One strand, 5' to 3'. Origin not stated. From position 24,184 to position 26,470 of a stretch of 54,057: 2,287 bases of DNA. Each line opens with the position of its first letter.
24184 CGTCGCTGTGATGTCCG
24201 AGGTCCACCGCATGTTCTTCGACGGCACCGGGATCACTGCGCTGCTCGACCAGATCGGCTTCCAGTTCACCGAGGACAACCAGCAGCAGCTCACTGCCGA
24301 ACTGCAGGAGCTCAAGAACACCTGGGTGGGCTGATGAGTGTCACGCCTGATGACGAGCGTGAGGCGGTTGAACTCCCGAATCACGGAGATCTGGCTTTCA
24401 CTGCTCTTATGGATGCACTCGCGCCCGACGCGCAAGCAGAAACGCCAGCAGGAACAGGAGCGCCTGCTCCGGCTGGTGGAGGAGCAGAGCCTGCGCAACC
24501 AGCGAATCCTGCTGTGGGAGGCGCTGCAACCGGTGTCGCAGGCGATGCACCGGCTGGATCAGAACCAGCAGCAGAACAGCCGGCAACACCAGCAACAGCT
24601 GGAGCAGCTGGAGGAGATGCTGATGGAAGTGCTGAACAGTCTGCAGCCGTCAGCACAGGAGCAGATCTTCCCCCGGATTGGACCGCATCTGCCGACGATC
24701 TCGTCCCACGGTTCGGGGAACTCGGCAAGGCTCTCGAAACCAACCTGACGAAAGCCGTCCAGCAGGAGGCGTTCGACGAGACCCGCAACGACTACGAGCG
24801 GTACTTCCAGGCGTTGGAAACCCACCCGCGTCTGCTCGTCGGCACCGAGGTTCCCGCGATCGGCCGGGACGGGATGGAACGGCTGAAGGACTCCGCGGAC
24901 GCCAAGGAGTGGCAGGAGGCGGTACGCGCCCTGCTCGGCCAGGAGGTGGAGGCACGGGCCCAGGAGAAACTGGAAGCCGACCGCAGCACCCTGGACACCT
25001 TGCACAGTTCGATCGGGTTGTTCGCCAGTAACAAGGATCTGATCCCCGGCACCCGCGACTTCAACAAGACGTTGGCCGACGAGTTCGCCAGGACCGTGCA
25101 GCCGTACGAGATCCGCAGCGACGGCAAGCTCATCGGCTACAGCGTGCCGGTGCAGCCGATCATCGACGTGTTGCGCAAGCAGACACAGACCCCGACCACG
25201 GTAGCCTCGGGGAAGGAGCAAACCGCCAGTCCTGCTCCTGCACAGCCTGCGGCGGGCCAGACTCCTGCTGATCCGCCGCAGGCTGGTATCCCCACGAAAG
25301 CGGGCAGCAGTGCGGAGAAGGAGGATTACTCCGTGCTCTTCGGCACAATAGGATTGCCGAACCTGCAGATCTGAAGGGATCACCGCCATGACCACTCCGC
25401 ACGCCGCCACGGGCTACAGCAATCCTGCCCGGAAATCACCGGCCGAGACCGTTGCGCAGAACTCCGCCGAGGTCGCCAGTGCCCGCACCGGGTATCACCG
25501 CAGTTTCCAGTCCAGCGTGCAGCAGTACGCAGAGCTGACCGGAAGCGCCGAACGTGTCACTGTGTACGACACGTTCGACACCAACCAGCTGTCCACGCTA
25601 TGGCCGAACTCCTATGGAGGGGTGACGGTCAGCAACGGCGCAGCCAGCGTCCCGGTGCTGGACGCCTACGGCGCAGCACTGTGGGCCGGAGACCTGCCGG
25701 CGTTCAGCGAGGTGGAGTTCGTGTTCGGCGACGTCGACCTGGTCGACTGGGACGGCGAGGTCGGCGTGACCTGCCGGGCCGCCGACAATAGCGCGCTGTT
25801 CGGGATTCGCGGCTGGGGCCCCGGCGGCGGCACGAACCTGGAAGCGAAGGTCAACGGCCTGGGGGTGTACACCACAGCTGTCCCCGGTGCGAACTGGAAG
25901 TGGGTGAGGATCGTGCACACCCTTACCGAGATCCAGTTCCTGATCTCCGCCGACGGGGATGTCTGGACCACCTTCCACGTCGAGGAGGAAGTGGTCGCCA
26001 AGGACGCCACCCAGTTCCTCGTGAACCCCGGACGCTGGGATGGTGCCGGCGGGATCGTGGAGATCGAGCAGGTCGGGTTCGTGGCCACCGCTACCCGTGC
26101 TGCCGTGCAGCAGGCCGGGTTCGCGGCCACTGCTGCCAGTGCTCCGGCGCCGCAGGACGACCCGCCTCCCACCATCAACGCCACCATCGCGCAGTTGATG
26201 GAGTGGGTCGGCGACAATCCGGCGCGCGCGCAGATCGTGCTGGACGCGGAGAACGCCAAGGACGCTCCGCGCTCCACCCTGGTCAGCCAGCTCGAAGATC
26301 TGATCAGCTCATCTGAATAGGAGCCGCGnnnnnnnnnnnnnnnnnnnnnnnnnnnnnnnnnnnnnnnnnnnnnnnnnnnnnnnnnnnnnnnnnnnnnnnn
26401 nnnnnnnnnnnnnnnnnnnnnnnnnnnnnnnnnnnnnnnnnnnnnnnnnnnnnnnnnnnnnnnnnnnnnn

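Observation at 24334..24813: Codon bias shows a -1 frame switch inside the listed 346-aa ORF: programmed frameshift, indel, or overlapping genes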

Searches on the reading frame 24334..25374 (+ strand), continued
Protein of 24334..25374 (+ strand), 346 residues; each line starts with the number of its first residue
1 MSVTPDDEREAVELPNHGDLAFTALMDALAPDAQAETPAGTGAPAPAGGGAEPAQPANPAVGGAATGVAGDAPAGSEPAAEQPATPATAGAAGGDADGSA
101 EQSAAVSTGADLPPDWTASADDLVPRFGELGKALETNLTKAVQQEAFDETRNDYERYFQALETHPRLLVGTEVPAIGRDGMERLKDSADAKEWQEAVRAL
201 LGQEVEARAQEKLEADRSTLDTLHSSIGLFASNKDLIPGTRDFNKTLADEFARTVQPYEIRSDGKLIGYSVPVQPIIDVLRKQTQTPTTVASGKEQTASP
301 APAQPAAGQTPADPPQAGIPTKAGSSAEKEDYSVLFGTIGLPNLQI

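Call 78: search_solved_structures(query=A1, max_evalue=1)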
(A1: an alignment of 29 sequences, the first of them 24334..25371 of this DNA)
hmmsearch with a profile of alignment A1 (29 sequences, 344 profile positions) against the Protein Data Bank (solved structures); distinct sequences matched with E-value up to 1: 0.

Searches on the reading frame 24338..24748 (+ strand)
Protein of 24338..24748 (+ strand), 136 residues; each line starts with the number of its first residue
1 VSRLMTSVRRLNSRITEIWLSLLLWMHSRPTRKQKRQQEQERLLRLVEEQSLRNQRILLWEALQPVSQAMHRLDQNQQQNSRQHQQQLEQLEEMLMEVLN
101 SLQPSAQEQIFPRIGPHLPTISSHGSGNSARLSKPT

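Call 5: search_protein_families(library=phrogs, proteins=[window:24338-24748:+], max_evalue=0.01)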
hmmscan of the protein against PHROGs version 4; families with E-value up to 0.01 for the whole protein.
window:24338-24748:+ (136 aa): 0 families

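Call 6: search_protein_families(library=pfam, proteins=[window:24338-24748:+], max_evalue=0.01)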
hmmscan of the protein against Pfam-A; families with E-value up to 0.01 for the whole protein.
window:24338-24748:+ (136 aa): 1 family
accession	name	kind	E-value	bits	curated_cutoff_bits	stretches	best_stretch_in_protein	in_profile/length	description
PF13907.11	CHD1-like_C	-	0.0046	17.8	28.3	1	56-103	8-55/96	Chromodomain-helicase-DNA-binding protein 1-like, C-terminal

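Call 35: find_homologous_proteins(query=window:24338-24745:+, max_evalue=0.001)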
Query window:24338-24745:+ (136 aa): 5 proteins with E <= 0.001 among 21 candidates.
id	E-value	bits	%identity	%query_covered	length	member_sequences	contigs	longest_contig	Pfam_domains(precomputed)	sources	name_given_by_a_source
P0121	9.2e-73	260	98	97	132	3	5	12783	-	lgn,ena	-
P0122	1.1e-19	89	58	77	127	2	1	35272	-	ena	-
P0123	6.4e-19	86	50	90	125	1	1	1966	-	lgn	-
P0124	1.3e-15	76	63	50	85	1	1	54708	-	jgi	jgi:hypothetical protein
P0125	3.5e-6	45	42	78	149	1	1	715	-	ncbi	-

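Call 38: find_homologous_proteins(query=A2, max_evalue=0.001)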
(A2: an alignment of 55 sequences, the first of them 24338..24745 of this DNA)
Query A2 (55 sequences) (136 aa, profile of the alignment): 77 proteins with E <= 0.001 among 5127 candidates.
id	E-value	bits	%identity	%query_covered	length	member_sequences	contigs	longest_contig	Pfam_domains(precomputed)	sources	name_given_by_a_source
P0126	6.0e-33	132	51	77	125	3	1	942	-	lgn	-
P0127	4.1e-32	130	48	80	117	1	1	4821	-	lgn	-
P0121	2.6e-28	117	98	97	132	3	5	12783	-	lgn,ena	-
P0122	1.8e-26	111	58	77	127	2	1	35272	-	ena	-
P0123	4.4e-26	110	50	90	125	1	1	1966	-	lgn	-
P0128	7.6e-26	109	43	53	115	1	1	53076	-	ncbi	-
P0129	1.1e-23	102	45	89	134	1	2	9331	-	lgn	-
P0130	7.7e-22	96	-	-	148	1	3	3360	-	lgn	-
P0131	5.0e-17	81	-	-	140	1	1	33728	-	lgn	-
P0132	1.3e-16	79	-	-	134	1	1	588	-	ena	-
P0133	2.1e-16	79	-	-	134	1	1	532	-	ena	-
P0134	2.9e-16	78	-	-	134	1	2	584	-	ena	-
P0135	3.1e-16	78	-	-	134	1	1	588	-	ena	-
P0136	3.5e-16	78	-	-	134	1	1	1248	-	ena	-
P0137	4.1e-16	78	-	-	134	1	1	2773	-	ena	-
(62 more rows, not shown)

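Call 48: predict_structure(alignment_id=A3)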
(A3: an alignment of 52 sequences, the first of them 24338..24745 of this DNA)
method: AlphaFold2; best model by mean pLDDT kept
length: 136 residues; sequences in the alignment: 52
mean_pLDDT: 85.4   pTM: 0.45
mean pLDDT of the five models: 85.4, 83.9, 83.0, 81.9, 80.4
residues with pLDDT >= 90: 89; 70-90: 13; 50-70: 27; < 50: 7
segments of 3 or more residues with pLDDT < 50: 117-119
pLDDT, mean of each block of 10 residues (from residue 1): 83 95 92 95 98 99 98 99 98 95 70 52 54 57
secondary structure, 60 per line:
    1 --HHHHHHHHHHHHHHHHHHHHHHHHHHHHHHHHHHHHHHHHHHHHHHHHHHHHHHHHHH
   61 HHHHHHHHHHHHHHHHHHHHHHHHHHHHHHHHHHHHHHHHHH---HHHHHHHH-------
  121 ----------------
elements in order: H3-102 H106-113
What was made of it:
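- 24338..24748 (+): Gene Y, 136 aa from GTG 24338 (132 aa from ATG 24350), +1 frame. It lies wholly inside X and encodes a basic N-terminus plus a long coiled-coil helix. AlphaFold gives one helix over residues 3-102 with pLDDT 92-99 across residues 11-100 (call 48).
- AlphaFold gives a confident long helix (call 48).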

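Call 49: find_encoding_contigs(protein=P0121, flank=4000, max_places=5)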
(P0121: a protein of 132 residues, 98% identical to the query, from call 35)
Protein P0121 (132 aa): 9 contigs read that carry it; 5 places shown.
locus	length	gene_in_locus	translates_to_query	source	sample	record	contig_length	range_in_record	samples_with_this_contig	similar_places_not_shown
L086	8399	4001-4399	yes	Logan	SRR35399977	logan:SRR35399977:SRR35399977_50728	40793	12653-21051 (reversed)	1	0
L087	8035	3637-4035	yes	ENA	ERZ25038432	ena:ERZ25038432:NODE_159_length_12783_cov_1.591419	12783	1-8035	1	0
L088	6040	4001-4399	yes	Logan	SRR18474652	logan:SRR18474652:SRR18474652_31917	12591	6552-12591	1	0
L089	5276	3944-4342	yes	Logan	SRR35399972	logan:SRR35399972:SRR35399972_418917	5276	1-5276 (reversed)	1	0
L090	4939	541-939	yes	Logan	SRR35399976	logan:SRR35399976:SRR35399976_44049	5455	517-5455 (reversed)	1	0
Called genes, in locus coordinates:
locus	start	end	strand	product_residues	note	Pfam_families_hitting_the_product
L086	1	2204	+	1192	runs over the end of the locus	-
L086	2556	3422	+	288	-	-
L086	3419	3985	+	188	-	-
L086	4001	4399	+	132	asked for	-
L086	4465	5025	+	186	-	-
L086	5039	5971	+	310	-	-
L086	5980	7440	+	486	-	-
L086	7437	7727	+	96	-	-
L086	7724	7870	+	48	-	-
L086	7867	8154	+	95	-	-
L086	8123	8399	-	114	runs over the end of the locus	-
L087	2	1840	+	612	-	?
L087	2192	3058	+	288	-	-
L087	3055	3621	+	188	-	-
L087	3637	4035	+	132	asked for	-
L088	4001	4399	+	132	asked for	-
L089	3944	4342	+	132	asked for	-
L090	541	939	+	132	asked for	-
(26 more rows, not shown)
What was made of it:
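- Gene callers give a 132-aa Y plus a 166-186-aa C-terminal gene in near-identical contigs (call 49).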

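Call 52: fold_search(model_id=the predicted structure, library=pdb)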
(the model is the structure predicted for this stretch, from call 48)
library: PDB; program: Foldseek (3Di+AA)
matches with E <= 10: 0; with E <= 0.001: 0
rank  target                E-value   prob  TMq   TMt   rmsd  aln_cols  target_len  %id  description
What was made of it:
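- Tried and rejected: Foldseek of Y against the PDB gave nothing (call 52).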

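Call 65: search_protein_families(library=phrogs, alignment_id=A3, max_evalue=0.01)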
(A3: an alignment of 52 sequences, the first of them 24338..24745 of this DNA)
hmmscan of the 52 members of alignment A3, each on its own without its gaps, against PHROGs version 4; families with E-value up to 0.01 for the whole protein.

A. member 1, window:24338-24745:+ (136 aa): 0 families

B. families by the number of members that match (of 52 scanned): 0 families

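Call 73: search_protein_representatives(alignment_id=A3)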
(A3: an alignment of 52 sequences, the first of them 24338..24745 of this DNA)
Query: 52 sequences, 120 profile positions. Proteins with E-value up to 0.001 (for the whole library): 409; up to 1e-10: 183; up to 1e-30: 1. The best 150 are listed.
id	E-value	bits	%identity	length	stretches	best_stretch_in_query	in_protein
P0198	7.9e-34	133.1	-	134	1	1-116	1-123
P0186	1.9e-28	115.8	-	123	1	1-118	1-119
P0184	2.3e-25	105.8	-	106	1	1-109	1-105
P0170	4.4e-25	104.9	-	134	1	4-112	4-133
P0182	4.2e-24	101.7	-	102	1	1-108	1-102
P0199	1.3e-23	100.2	-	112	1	4-111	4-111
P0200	1.4e-23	100.0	-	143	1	5-119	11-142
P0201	2.2e-23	99.4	-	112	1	5-108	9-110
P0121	2.4e-23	99.3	-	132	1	2-119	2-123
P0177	3.7e-23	98.7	-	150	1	5-119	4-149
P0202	5.4e-23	98.2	-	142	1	1-111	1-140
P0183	7.1e-23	97.8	-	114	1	4-107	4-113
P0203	1.4e-22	96.9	-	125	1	4-117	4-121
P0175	2.3e-22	96.1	-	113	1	3-106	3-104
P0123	3.5e-22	95.5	-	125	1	1-119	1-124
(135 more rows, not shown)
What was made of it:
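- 24338..24748 (+): Its profile finds 409 cluster representatives of 73-155 aa (call 73).
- Its profile finds 409 representatives, all listed ones 73-155 aa (call 73).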

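Call 77: search_solved_structures(query=A3, max_evalue=1)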
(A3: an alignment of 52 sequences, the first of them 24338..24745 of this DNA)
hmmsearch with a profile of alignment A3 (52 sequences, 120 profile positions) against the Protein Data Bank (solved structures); distinct sequences matched with E-value up to 1: 2.
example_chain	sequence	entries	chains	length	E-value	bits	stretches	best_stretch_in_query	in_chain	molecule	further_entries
6w2x_A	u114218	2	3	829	0.2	15.6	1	37-102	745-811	Gamma-aminobutyric acid type B receptor subunit 1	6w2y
7bjn_A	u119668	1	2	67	0.87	13.5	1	27-79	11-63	SD21996p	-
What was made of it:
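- Tried and rejected: PDB sequence profiles gave nothing (calls 77, 78).
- On Small terminase subunit (for Y or X): No Pfam, PHROG or PDB match (calls 5, 6, 65, 77, 78).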

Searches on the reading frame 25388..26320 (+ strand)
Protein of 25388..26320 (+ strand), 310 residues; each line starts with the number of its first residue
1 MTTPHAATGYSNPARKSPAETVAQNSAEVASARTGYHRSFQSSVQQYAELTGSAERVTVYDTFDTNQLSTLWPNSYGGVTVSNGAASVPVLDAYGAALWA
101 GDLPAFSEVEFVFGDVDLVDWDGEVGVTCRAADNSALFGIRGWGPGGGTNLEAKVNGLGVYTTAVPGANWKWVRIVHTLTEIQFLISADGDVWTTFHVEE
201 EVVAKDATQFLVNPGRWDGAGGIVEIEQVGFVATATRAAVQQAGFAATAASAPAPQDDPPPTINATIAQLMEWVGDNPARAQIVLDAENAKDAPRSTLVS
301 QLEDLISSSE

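Call 5: search_protein_families(library=phrogs, proteins=[window:25388-26320:+], max_evalue=0.01)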
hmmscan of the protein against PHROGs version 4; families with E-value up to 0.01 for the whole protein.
window:25388-26320:+ (310 aa): 1 family
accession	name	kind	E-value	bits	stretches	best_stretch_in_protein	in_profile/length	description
phrog_19068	-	unknown function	0.0083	16.5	0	171-202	204-235/267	-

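Call 6: search_protein_families(library=pfam, proteins=[window:25388-26320:+], max_evalue=0.01)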
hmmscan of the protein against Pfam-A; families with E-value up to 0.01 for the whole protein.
window:25388-26320:+ (310 aa): 0 families
